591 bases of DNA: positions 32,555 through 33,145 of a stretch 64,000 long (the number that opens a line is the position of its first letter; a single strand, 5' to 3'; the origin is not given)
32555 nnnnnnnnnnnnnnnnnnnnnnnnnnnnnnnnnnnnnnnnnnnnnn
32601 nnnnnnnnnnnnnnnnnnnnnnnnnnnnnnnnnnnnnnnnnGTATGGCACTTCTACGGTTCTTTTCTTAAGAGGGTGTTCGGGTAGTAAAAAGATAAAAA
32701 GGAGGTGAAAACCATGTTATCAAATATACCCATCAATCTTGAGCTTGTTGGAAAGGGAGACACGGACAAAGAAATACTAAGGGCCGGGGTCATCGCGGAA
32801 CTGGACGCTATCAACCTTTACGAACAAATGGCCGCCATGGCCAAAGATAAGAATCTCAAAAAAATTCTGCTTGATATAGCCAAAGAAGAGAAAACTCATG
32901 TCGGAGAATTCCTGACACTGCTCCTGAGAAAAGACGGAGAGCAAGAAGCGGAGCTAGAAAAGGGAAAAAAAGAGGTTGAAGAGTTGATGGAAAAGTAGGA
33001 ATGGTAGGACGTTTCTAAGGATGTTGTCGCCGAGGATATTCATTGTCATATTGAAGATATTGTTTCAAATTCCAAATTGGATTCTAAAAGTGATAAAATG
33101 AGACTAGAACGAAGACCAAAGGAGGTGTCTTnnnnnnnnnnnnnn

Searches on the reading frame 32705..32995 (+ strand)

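Call 31: search_protein_families(library=pfam, proteins=[window:32705-32995:+], max_evalue=0.001)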
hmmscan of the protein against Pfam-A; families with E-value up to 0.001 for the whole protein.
window:32705-32995:+ (97 aa): 5 families
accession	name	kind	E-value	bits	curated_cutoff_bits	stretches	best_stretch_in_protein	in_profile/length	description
PF22277.2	EncFtn-like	-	2.6e-09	37.2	27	1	23-86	17-80/85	EncFtn-like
PF02915.23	Rubrerythrin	-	3.5e-07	31.1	22.8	1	23-92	1-73/137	Rubrerythrin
PF09537.16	DUF2383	-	1.5e-05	25.5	30.8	1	32-82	13-63/111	Domain of unknown function (DUF2383)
PF00210.30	Ferritin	-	7.5e-05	23.1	24.5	1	28-96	7-86/142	Ferritin-like domain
PF03232.19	COQ7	-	0.00027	21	23.5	1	22-75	4-58/169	Ubiquinone biosynthesis protein COQ7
